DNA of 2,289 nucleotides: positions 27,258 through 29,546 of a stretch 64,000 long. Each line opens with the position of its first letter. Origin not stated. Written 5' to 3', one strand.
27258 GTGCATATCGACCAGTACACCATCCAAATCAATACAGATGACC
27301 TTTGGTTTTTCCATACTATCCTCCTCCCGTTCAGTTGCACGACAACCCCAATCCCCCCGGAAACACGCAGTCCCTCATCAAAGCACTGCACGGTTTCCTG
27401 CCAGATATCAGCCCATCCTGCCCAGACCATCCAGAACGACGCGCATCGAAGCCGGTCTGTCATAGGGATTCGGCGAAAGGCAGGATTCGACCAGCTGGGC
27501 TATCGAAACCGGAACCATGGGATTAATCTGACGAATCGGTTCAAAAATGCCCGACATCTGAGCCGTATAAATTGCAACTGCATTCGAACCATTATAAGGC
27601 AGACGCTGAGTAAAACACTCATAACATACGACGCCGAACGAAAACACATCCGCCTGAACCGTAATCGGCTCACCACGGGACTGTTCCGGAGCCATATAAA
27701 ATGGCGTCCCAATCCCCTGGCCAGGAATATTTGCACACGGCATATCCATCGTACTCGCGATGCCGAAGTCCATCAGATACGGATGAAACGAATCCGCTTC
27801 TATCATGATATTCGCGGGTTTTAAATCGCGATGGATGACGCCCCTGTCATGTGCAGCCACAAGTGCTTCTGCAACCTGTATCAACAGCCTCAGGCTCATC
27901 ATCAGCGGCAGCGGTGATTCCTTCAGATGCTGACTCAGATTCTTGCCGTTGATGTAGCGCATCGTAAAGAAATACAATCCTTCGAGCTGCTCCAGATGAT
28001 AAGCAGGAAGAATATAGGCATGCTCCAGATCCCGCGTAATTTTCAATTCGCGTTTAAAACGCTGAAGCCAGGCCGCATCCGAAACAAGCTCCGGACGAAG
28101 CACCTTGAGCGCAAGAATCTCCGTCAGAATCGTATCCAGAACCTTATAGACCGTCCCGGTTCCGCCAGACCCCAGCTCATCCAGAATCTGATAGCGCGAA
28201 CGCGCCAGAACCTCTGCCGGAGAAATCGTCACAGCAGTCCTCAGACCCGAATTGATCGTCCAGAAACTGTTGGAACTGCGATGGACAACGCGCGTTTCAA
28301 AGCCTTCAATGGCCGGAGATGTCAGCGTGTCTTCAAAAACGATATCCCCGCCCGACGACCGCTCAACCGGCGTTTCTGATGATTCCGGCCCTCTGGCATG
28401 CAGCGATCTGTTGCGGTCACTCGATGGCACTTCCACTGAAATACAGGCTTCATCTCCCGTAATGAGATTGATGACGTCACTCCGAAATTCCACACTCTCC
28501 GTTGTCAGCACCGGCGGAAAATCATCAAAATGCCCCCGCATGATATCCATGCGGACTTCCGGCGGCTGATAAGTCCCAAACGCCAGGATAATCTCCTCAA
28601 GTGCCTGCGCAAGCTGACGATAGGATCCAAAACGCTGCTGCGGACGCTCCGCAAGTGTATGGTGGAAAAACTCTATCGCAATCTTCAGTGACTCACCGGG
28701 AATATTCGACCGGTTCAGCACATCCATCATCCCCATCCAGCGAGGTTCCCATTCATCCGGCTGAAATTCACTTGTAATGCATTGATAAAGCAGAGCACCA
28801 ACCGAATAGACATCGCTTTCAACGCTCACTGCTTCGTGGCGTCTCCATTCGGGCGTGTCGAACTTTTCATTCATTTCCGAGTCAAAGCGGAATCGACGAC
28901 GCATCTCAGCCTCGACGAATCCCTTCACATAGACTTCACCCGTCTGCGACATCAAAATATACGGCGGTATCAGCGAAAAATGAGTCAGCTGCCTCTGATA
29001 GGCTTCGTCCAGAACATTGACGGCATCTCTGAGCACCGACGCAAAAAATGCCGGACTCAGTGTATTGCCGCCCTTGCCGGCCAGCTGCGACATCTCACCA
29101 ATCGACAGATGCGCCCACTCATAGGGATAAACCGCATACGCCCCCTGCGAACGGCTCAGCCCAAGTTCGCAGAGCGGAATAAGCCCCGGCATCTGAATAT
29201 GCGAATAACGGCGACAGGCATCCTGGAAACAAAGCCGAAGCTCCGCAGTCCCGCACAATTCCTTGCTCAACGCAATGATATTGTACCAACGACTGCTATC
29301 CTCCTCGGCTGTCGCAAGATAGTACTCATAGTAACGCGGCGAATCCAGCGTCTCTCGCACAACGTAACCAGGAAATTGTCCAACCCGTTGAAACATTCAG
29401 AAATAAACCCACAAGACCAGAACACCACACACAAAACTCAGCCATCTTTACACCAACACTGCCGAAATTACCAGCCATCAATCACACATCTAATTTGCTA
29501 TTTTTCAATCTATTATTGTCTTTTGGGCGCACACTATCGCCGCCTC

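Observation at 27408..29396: Bacterial tandem kinase protein (pseudokinase + active STK) in one polypeptide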

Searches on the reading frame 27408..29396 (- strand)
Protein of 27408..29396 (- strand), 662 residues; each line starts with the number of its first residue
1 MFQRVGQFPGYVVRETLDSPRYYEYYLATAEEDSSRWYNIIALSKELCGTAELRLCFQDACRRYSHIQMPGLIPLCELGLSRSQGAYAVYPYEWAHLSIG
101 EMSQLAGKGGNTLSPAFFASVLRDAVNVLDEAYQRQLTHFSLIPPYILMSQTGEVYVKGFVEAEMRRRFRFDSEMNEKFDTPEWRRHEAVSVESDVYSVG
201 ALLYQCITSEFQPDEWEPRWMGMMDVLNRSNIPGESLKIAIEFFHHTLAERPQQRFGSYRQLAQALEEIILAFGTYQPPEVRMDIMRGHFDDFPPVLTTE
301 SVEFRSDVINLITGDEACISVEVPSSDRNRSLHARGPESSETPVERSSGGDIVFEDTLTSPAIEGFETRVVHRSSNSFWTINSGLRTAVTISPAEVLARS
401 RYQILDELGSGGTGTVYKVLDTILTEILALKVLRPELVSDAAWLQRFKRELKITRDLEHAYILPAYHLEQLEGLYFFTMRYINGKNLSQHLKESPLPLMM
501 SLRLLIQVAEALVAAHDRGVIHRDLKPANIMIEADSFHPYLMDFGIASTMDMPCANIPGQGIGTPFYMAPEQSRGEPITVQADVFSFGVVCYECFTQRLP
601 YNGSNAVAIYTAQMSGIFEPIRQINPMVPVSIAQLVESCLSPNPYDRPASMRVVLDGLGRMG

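Call 3: search_protein_families(library=pfam, proteins=[window:27408-29396:-], max_evalue=10)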
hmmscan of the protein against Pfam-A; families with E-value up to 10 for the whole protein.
window:27408-29396:- (662 aa): 9 families
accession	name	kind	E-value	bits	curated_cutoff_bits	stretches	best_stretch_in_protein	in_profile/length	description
PF00069.31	Pkinase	-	2.2e-49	168.7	31.7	2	402-653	1-257/263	Protein kinase domain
PF07714.23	PK_Tyr_Ser-Thr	-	1.3e-31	110.3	23.1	2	404-651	3-252/258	Protein tyrosine and serine/threonine kinase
PF01636.29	APH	-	1.6e-05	25.2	23.2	2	509-551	158-201/239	Phosphotransferase enzyme family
PF17667.7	Pkinase_fungal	-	0.00034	19.9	24.1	1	493-587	283-379/387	Fungal protein kinase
PF03109.22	ABC1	-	0.0013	18.4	22.9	1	475-551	143-218/244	ABC1 atypical kinase-like domain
PF14531.12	Kinase-like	-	0.0051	16.5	25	1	504-640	150-282/289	Kinase-like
PF06293.20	Kdo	-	0.032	14.1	21.3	1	499-545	118-167/207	Lipopolysaccharide kinase (Kdo/WaaP) family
PF19974.5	TCAD9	-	0.088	12.4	40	1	511-544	290-321/429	Ternary complex associated domain 9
PF01163.29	RIO1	-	0.099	12.7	22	1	479-554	85-158/187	RIO domain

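Call 6: find_homologous_proteins(query=window:27408-29396:-, max_evalue=0.00001)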
Query window:27408-29396:- (662 aa): 444 proteins with E <= 0.00001 among 8000 candidates; the best 120 are listed.
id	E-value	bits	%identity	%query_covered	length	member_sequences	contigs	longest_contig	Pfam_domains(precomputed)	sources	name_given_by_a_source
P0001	0.0e+0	1493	100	98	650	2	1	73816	PF07714.24,PF00069.32,PF01636.30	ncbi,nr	ncbi:MAG: protein kinase [Proteobacteria bacterium]|nr:protein kinase [Pseudomonadota bacterium]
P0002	0.0e+0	1062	70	100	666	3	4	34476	PF07714.24,PF00069.32,PF01636.30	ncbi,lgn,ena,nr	ncbi:MAG: protein kinase [Proteobacteria bacterium]|nr:protein kinase [Pseudomonadota bacterium]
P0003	0.0e+0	1051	69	100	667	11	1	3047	PF07714.24,PF00069.32,PF01636.30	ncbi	-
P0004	8.1e-296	1001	66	100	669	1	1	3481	PF07714.24,PF00069.32,PF01636.30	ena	-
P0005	1.2e-295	1000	67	100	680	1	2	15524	PF07714.24,PF00069.32,PF14531.13,PF01636.30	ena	-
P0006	8.4e-292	987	66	100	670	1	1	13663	PF07714.24,PF00069.32,PF14531.13,PF01636.30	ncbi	-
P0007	1.1e-288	977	65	100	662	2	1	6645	PF07714.24,PF00069.32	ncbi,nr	ncbi:MAG: protein kinase [Proteobacteria bacterium]|nr:protein kinase [Pseudomonadota bacterium]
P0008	1.5e-288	977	63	100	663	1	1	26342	PF07714.24,PF00069.32,PF01636.30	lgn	-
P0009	1.5e-287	973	65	100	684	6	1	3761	PF07714.24,PF00069.32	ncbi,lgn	-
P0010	1.8e-286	970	63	100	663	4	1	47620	PF07714.24,PF00069.32,PF01636.30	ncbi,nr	ncbi:MAG: protein kinase [Proteobacteria bacterium]|nr:protein kinase [Pseudomonadota bacterium]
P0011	4.4e-285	965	65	100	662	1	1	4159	PF07714.24,PF00069.32,PF01636.30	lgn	-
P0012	2.5e-280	949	64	100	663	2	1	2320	PF07714.24,PF00069.32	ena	-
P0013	2.1e-278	943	63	100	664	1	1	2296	PF07714.24,PF00069.32,PF01636.30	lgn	-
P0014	6.9e-278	941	63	100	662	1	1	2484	PF07714.24,PF00069.32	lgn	-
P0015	1.4e-277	940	63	100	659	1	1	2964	PF07714.24,PF00069.32,PF01636.30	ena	-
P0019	2.0e-267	907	62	100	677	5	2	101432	PF07714.24,PF00069.32,PF01636.30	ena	-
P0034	1.9e-185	636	45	99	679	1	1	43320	PF07714.24,PF00069.32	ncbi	-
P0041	1.4e-168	580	46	94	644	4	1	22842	PF07714.24,PF00069.32,PF14531.13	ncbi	ncbi:MAG: serine/threonine-protein kinase [Bradymonadales bacterium]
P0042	9.5e-150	518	41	99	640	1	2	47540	PF06293.21,PF07714.24,PF00069.32,PF14531.13,PF01636.30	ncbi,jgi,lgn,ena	-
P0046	6.1e-135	469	40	98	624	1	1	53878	PF07714.24,PF00069.32,PF01636.30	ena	-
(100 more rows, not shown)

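Call 14: find_related_loci(query=A1, collection=genome_contigs, flank=10000)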
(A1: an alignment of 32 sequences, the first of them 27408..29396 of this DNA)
Query A1 (662 aa) in genome_contigs; peptide patterns used: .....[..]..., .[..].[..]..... (x = any residue, [..] = any of these).
600 stretches matched a pattern (row limit reached: there are more); 599 encode a relative of the query (tblastn E <= 1e-3); the best 80 are kept; 80 distinct loci.
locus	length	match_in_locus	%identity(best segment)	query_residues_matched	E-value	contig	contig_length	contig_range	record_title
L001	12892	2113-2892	39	401-660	4e-56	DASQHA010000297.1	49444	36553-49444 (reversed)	MAG TPA_asm: Terriglobales bacterium isolate SMAG_U11821 k141_169714, whole genome shotgun sequence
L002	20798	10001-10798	38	401-662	7e-52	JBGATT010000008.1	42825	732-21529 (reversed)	MAG: Gemmatimonadaceae bacterium isolate MAG_AAO_AS.50 AAOAS-50_scaffold_1249, whole genome shotgun sequence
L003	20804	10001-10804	37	393-658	6e-50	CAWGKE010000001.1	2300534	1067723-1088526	MAG: uncultured Planctomycetaceae bacterium isolate MFD05705.bin.2.110 genome assembly, contig: contig_14529, whole geno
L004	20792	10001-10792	36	132-662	6e-49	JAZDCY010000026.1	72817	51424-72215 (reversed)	MAG: Gemmatimonadota bacterium isolate LQ108M_Bin_23 LQ108M_Bin_23_scaffold_26, whole genome shotgun sequence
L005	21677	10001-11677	36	380-658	1e-48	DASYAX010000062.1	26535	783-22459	MAG TPA_asm: Bryobacteraceae bacterium isolate SMAG_U4892 k141_4497814, whole genome shotgun sequence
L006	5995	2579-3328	37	400-647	1e-47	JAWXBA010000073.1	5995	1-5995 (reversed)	MAG: Gemmatimonadota bacterium isolate MP5IB2.67 k99_351791, whole genome shotgun sequence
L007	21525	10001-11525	39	126-662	3e-47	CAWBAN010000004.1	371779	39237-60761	MAG: uncultured bacterium isolate MFD02979.bin.1.41 genome assembly, contig: contig_68131, whole genome shotgun sequence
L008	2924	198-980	39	31-652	1e-47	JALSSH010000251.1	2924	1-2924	MAG: Ardenticatenia bacterium isolate 356-308_metabat2_scaf2bin.043 356-308_scaffold_28645_c1, whole genome shotgun sequ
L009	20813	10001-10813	35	371-647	2e-46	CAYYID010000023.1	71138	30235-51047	MAG TPA_asm: uncultured Solibacteraceae bacterium isolate SRP287051_co2_225 genome assembly, contig: NODE_856_length_711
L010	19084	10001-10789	36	122-647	3e-46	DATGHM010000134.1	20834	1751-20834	MAG TPA_asm: Candidatus Acidiferrales bacterium isolate SMAG_U9781 k141_518419, whole genome shotgun sequence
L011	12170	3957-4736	37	391-647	3e-46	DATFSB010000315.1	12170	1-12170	MAG TPA_asm: Gemmatimonadales bacterium isolate SMAG_U9373 k141_3876547, whole genome shotgun sequence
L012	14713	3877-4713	35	39-660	4e-46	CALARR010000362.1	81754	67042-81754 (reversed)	MAG TPA_asm: uncultured Planctomycetales bacterium isolate SRR3330210_bin.80_CONCOCT_v1.1_MAG genome assembly, contig: E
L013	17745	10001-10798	35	397-661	9e-48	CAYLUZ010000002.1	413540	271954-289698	MAG TPA_asm: uncultured Leptolinea sp. isolate SRP302447_co2_431 genome assembly, contig: NODE_56_length_413540_cov_25.8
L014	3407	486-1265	37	31-654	4e-46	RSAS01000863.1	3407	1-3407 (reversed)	MAG: Candidatus Viridilinea halotolerans isolate Chok-6 NODE_2223_length_3407_cov_7.280131, whole genome shotgun sequenc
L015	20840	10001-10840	35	392-660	1e-45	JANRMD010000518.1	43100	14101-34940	MAG: Pirellulaceae bacterium isolate bins.61 k141_4482881, whole genome shotgun sequence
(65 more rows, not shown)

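Call 15: find_encoding_contigs(protein=P0001, flank=10000, max_places=3)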
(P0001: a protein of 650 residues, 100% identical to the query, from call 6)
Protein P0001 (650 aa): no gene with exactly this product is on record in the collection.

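Call 16: find_encoding_contigs(protein=P0019, flank=10000, max_places=3)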
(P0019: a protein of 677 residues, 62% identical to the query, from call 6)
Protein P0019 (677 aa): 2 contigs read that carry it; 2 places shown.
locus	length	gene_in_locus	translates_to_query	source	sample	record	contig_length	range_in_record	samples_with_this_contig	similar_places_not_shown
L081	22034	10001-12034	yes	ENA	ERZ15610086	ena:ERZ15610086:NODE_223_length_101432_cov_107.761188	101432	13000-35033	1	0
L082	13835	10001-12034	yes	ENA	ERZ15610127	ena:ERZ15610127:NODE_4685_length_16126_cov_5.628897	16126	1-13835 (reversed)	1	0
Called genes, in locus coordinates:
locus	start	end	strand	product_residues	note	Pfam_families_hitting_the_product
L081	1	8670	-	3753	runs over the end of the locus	PF13428:TPR_14 (faint), PF13424:TPR_12 (faint), PF25064:ARM_TT21_5th (faint), PF13181:TPR_8 (faint), PF14559:TPR_19 (faint), PF00515:TPR_1 (faint), PF07719:TPR_2 (faint), PF13174:TPR_6 (faint), +2 more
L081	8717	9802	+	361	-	-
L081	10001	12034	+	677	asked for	PF01636:APH (faint), PF00069:Pkinase, PF07714:PK_Tyr_Ser-Thr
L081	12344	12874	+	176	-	-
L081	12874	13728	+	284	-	PF00763:THF_DHG_CYH, PF02882:THF_DHG_CYH_C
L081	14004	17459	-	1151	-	PF02463:SMC_N (weak), PF13476:AAA_23, PF13558:SbcC_Walker_B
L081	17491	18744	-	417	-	PF00149:Metallophos, PF12320:SbcD_C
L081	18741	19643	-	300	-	-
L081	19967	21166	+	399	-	PF00145:DNA_methylase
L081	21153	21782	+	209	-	PF09517:RE_Eco29kI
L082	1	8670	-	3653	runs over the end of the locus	?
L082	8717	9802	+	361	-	-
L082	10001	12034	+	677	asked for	PF01636:APH (faint), PF00069:Pkinase, PF07714:PK_Tyr_Ser-Thr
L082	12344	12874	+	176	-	-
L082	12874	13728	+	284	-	PF00763:THF_DHG_CYH, PF02882:THF_DHG_CYH_C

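Call 17: find_encoding_contigs(protein=P0034, flank=10000, max_places=3)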
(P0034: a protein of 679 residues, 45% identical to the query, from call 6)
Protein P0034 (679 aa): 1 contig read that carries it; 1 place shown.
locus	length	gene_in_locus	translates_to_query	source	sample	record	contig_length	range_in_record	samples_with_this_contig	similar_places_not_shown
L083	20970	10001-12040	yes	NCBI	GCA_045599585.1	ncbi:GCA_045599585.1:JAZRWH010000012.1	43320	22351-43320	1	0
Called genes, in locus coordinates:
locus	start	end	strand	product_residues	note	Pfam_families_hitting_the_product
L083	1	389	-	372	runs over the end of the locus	-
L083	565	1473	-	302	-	PF13505:OMP_b-brl (faint)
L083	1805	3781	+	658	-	PF16697:Yop-YscD_cpl, PF00498:FHA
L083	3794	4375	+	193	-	-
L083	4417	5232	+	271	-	PF00557:Peptidase_M24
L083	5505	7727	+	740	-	PF00270:DEAD, PF04851:ResIII (faint), PF00271:Helicase_C, PF22590:Cas3-like_C_2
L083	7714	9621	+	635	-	-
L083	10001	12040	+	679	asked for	PF00069:Pkinase, PF07714:PK_Tyr_Ser-Thr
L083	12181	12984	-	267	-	-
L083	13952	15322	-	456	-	-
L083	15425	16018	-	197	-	PF02472:ExbD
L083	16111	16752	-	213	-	PF02472:ExbD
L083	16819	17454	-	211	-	PF01618:MotA_ExbB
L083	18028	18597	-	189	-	PF00186:DHFR_1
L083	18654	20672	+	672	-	-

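Call 19: find_encoding_contigs(protein=P0042, flank=10000, max_places=2)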
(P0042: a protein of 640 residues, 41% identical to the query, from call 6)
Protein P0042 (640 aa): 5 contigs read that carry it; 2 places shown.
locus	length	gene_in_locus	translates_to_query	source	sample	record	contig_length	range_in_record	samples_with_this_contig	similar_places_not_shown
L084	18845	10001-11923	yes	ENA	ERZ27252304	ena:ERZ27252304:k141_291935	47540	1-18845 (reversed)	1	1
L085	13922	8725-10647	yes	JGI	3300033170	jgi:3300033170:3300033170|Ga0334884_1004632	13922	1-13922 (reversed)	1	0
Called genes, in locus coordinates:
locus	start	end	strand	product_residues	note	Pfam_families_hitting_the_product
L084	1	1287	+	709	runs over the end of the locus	PF00750:tRNA-synt_1d, PF05746:DALR_1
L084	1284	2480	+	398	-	-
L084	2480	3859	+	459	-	PF18458:XPB_DRD, PF00270:DEAD, PF04851:ResIII, PF16203:ERCC3_RAD25_C, PF00271:Helicase_C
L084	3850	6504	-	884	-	PF07669:Eco57I (weak)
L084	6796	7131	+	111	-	PF14346:DUF4398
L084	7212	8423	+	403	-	PF00691:OmpA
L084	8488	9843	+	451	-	-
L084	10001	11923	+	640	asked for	PF01636:APH (faint), PF06293:Kdo (faint), PF14531:Kinase-like (faint), PF00069:Pkinase, PF07714:PK_Tyr_Ser-Thr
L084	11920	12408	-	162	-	-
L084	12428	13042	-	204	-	-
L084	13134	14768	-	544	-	PF03065:Glyco_hydro_57, PF09210:BE_C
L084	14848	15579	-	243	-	-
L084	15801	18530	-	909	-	PF01590:GAF, PF13185:GAF_2 (weak), PF00990:GGDEF, PF00563:EAL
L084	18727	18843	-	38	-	?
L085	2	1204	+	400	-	?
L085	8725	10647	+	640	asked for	PF01636:APH (faint), PF06293:Kdo (faint), PF14531:Kinase-like (faint), PF00069:Pkinase, PF07714:PK_Tyr_Ser-Thr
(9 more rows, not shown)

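Call 20: find_encoding_contigs(protein=P0046, flank=10000, max_places=2)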
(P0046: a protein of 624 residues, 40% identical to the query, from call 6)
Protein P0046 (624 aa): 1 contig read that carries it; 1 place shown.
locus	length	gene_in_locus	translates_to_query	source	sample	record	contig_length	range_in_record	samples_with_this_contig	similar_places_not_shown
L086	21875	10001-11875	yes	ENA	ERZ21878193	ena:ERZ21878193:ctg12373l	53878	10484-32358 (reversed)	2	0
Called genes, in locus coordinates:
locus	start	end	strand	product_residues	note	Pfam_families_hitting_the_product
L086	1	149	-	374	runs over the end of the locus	PF14579:HHH_6, PF01336:tRNA_anti-codon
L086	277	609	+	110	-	-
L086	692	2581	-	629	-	PF02811:PHP, PF07733:DNA_pol3_alpha, PF17657:DNA_pol3_finger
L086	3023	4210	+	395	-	PF11563:Protoglobin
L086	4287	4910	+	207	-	PF00015:MCPsignal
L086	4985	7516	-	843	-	PF00890:FAD_binding_2, PF01266:DAO (faint), PF01593:Amino_oxidase, PF03486:HI0933_like (faint), PF12831:FAD_oxidored (weak), PF13450:NAD_binding_8, PF03372:Exo_endo_phos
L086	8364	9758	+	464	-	PF00749:tRNA-synt_1c, PF19269:Anticodon_2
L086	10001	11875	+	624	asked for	PF01636:APH (faint), PF00069:Pkinase, PF07714:PK_Tyr_Ser-Thr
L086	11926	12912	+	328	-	PF01483:P_proprotein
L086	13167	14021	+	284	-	-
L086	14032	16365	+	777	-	-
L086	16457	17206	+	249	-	-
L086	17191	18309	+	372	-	PF00932:LTD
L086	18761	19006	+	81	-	PF00886:Ribosomal_S16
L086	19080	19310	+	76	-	PF13083:KH_KhpA-B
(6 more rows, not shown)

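Call 21: find_encoding_contigs(protein=P0041, flank=10000, max_places=2)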
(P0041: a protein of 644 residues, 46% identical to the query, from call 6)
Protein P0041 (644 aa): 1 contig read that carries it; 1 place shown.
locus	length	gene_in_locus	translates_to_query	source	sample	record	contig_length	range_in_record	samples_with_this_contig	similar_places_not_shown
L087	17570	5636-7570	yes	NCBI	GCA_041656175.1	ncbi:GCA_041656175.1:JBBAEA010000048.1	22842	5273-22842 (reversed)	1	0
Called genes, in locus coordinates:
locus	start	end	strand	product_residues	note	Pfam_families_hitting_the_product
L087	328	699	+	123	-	PF02152:FolB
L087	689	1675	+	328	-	PF13177:DNA_pol3_delta2, PF00004:AAA (faint)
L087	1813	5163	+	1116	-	PF13948:DUF4215, PF07691:PA14 (weak), PF13948:DUF4215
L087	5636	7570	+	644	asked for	PF00069:Pkinase (weak), PF14531:Kinase-like (faint), PF00069:Pkinase, PF07714:PK_Tyr_Ser-Thr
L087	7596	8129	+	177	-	-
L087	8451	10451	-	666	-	PF08291:Peptidase_M15_3, PF05951:Peptidase_M15_2 (faint)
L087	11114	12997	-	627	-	PF01773:Nucleos_tra2_N, PF07670:Gate, PF07662:Nucleos_tra2_C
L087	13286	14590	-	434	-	PF02885:Glycos_trans_3N, PF00591:Glycos_transf_3, PF07831:PYNP_C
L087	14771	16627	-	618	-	PF00069:Pkinase, PF07714:PK_Tyr_Ser-Thr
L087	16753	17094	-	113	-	-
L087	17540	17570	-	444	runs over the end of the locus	PF16697:Yop-YscD_cpl, PF00498:FHA, PF16697:Yop-YscD_cpl, PF00498:FHA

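Call 23: search_protein_families(library=pfam, proteins=[L087:7596-8129:+, L081:12344-12874:+], max_evalue=0.01)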
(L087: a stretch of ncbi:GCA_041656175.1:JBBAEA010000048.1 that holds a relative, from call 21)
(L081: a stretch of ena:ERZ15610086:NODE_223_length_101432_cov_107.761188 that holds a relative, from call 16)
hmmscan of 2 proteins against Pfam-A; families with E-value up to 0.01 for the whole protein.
L087:7596-8129:+ (177 aa): 0 families

L081:12344-12874:+ (176 aa): 0 families
